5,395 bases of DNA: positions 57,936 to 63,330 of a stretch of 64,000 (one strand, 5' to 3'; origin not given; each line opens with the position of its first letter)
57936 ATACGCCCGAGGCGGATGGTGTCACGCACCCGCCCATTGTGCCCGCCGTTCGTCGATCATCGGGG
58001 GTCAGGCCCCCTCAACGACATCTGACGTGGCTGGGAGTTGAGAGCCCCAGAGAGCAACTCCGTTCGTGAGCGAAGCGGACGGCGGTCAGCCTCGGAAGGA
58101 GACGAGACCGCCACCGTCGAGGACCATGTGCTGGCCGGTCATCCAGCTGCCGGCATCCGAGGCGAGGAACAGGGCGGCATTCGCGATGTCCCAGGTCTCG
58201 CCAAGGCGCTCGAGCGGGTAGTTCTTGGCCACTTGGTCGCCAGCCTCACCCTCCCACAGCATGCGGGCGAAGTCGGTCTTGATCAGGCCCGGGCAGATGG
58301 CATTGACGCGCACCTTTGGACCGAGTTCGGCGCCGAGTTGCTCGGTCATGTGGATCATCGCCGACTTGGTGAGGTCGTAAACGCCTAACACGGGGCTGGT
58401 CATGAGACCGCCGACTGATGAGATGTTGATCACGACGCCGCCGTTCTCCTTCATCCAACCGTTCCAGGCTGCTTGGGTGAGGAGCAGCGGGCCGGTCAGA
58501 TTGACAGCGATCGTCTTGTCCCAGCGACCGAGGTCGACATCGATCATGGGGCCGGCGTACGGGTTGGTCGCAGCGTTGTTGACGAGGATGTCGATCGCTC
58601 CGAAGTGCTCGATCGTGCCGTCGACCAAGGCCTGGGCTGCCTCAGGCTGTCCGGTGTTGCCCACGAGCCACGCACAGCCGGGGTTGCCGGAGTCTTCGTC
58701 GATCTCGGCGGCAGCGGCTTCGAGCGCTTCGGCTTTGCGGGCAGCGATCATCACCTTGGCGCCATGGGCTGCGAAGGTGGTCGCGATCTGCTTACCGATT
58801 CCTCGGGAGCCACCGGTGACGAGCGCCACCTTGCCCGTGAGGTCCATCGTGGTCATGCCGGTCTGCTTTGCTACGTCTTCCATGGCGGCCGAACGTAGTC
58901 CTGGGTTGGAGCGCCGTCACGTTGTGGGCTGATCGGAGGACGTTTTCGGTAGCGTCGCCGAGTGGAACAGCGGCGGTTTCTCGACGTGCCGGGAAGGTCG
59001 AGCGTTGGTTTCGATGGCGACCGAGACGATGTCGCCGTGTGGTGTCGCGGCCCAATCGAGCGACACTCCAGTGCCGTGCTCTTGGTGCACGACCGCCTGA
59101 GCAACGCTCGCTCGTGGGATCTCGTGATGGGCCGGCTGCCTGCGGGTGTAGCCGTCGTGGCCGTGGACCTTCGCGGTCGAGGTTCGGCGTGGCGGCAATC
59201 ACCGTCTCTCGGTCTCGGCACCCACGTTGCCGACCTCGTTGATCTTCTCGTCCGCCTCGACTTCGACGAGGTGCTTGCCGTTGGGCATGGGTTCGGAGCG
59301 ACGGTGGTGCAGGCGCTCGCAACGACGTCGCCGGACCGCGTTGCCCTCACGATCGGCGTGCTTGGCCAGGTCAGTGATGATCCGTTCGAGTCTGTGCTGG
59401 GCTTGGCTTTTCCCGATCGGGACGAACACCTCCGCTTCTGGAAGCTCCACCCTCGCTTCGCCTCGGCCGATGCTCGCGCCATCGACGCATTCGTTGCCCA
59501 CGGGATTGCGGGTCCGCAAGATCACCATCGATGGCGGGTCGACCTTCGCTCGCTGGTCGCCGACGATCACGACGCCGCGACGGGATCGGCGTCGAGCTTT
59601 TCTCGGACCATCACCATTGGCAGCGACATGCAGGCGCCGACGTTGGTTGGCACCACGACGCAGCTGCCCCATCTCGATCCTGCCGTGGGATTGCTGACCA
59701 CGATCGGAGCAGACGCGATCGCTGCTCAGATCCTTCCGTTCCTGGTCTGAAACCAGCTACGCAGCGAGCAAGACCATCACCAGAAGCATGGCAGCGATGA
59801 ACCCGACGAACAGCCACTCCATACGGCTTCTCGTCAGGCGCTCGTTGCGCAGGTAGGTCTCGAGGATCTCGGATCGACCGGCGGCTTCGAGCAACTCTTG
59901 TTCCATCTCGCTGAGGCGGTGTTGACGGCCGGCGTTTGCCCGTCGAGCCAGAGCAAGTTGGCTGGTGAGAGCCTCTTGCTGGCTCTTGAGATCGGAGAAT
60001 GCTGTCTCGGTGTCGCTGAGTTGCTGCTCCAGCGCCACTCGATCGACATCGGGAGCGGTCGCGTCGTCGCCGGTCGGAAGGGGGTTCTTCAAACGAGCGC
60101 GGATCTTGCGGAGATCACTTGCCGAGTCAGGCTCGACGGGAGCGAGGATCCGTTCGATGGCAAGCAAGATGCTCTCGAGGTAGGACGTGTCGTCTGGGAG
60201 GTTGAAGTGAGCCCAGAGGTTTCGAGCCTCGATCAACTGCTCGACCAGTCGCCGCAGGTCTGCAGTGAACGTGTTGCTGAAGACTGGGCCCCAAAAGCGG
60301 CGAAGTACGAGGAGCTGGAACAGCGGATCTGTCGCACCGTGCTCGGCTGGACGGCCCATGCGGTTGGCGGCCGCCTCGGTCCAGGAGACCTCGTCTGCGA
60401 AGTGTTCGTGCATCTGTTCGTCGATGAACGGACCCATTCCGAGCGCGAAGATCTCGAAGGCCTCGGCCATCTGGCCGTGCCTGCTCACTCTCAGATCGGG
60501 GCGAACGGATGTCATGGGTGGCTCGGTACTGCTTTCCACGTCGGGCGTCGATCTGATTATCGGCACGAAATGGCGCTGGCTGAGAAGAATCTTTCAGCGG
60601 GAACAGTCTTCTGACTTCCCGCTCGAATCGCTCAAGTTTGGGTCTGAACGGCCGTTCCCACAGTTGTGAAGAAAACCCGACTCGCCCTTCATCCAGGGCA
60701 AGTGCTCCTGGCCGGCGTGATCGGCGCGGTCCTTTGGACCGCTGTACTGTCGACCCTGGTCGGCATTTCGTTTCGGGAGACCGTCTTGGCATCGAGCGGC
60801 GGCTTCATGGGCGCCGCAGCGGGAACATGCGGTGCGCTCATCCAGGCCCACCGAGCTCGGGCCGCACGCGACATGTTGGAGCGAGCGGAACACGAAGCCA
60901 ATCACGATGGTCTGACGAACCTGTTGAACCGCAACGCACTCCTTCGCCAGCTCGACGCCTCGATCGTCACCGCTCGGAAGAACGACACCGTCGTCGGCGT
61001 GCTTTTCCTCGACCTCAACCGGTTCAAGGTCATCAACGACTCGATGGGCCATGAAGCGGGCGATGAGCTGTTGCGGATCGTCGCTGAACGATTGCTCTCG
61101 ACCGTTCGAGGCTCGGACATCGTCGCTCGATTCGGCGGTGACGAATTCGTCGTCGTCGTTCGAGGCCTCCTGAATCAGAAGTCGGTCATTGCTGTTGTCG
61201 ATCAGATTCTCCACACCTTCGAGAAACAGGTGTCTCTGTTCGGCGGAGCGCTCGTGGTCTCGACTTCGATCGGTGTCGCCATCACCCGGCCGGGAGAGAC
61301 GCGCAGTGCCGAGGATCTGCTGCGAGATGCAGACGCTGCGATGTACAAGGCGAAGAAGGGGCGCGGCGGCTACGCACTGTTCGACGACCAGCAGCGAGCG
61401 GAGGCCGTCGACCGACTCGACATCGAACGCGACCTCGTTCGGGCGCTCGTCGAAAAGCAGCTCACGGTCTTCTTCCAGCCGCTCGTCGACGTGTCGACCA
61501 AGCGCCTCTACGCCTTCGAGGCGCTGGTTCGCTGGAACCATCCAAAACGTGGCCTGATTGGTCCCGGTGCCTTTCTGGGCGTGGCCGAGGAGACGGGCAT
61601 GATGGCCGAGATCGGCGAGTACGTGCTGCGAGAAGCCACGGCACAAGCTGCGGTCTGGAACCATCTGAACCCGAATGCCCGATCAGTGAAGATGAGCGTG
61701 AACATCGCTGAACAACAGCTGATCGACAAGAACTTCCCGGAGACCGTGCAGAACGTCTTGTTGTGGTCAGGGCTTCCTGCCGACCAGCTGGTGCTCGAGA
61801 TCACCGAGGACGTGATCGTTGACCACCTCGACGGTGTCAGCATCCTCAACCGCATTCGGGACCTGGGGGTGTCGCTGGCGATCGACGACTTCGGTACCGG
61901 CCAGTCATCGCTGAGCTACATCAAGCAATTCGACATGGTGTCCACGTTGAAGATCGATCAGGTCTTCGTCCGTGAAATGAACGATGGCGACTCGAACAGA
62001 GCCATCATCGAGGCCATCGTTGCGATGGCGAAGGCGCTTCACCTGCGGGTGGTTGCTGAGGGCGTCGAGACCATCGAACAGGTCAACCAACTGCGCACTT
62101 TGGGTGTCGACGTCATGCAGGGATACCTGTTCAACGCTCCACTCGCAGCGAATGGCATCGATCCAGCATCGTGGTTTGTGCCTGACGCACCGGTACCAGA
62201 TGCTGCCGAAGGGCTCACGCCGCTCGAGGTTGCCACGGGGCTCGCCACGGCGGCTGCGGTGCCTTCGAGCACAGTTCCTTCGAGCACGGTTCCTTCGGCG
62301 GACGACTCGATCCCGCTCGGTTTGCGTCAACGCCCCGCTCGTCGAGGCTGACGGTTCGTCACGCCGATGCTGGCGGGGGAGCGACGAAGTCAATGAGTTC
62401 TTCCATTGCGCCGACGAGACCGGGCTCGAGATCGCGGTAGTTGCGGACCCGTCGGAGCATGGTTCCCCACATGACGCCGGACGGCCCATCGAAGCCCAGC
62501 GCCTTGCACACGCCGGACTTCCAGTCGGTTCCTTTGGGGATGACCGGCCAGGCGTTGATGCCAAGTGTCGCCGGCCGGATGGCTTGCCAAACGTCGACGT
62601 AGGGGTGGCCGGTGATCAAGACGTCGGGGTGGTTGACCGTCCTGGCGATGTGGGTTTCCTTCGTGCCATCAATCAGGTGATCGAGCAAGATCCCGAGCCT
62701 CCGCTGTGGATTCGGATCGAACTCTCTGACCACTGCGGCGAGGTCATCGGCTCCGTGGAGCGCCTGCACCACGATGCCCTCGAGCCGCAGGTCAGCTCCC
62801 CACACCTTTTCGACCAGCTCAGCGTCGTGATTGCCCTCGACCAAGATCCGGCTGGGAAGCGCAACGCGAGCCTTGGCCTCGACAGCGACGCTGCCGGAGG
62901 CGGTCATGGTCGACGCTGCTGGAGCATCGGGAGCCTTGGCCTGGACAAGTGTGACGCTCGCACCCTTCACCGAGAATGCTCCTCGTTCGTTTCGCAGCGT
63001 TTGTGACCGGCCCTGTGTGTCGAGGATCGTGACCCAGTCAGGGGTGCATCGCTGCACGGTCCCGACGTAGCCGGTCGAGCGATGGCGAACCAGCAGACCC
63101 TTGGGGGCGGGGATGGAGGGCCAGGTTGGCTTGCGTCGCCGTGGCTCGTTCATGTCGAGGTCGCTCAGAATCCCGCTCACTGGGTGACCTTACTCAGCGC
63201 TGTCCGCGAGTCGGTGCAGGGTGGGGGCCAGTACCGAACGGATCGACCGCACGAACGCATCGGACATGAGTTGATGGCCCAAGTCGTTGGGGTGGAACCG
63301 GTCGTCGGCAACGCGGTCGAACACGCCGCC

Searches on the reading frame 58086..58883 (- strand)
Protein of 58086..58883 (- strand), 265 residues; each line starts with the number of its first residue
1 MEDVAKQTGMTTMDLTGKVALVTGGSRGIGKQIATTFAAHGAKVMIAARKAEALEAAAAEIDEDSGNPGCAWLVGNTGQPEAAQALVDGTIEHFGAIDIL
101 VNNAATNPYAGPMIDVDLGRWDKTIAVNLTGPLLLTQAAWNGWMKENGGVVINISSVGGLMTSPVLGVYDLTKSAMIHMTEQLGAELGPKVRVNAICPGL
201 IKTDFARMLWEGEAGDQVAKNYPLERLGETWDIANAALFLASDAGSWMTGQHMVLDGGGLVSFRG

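Call 33: search_protein_families(library=pfam, proteins=[window:58086-58883:-])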
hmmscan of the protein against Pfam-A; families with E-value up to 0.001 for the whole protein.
window:58086-58883:- (265 aa): 4 families
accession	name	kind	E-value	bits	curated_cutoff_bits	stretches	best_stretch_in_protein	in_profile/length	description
PF13561.12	adh_short_C2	-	1.5e-60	205.2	27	1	27-258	6-234/236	Enoyl-(Acyl carrier protein) reductase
PF00106.31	adh_short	-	1.2e-51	175.4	26.6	1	18-211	1-192/195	short chain dehydrogenase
PF08659.16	KR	-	2.1e-08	34.8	22.6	1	20-174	3-154/180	KR domain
PF23441.1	SDR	-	5.1e-07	29.8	27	1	16-226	6-215/258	SDR-like rossmann domain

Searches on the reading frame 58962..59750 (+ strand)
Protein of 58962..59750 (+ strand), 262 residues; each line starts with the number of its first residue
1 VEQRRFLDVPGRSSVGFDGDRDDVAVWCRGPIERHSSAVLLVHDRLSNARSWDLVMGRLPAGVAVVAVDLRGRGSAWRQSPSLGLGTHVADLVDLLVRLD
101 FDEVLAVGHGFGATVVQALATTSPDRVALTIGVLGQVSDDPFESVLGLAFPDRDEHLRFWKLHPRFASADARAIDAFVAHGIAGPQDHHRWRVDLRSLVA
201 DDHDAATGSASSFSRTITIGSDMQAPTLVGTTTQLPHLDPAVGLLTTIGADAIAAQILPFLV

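Call 33: search_protein_families(library=pfam, proteins=[window:58962-59750:+])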
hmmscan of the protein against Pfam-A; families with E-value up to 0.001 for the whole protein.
window:58962-59750:+ (262 aa): 2 families
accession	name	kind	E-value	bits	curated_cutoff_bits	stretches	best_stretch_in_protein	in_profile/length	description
PF12697.13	Abhydrolase_6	-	4.4e-11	44.3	26.3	1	39-208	1-157/217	Alpha/beta hydrolase family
PF00561.26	Abhydrolase_1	-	2.9e-06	27.6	25.8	1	39-128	3-95/245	alpha/beta hydrolase fold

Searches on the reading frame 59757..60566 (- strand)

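Call 33: search_protein_families(library=pfam, proteins=[window:59757-60566:-])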
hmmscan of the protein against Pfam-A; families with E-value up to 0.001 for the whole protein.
window:59757-60566:- (269 aa): 1 family
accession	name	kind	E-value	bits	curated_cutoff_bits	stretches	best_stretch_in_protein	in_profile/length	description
PF18731.6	HEPN_Swt1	-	5.2e-14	52.9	27.5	1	36-142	2-112/115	Swt1-like HEPN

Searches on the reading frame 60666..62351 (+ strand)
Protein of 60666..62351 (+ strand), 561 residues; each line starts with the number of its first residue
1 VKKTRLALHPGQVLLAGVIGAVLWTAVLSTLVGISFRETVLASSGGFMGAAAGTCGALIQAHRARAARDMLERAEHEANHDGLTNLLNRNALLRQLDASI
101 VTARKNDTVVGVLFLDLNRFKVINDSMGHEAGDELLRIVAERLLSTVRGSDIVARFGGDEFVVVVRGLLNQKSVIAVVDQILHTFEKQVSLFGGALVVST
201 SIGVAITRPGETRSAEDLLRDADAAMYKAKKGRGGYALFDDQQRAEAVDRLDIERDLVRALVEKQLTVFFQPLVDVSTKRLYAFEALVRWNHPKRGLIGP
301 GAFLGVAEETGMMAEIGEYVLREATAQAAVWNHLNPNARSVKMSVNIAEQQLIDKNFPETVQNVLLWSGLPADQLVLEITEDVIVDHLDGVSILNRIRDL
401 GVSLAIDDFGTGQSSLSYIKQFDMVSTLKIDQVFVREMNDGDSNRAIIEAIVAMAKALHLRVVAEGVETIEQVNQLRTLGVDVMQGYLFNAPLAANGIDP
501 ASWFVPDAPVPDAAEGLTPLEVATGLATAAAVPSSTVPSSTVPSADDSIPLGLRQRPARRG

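Call 33: search_protein_families(library=pfam, proteins=[window:60666-62351:+])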
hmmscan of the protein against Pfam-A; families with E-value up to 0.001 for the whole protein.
window:60666-62351:+ (561 aa): 2 families
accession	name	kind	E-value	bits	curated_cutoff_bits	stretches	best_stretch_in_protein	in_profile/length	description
PF00563.25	EAL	-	9.7e-67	225.2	31.3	1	255-492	2-236/236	EAL domain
PF00990.26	GGDEF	-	1.3e-44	152.2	23.8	1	78-232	1-157/161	Diguanylate cyclase, GGDEF domain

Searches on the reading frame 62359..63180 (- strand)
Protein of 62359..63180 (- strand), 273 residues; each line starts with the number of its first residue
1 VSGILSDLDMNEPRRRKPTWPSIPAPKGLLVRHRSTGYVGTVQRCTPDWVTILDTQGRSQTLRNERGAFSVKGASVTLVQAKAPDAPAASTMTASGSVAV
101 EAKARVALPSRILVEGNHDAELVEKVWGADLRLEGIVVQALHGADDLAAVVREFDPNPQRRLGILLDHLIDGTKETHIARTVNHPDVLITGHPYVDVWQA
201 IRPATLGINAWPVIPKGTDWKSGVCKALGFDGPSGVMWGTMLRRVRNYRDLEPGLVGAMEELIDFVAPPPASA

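Call 33: search_protein_families(library=pfam, proteins=[window:62359-63180:-])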
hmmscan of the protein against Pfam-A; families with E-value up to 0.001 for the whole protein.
window:62359-63180:- (273 aa): 2 families
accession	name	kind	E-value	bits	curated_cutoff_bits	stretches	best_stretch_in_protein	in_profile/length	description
PF11296.14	DUF3097_C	-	6.3e-70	234.6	27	1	110-267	1-158/159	DUF3097, C-terminal domain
PF22845.2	DUF3097_N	-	5.2e-07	29.7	28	1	23-80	2-60/61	DUF3097, N-terminal domain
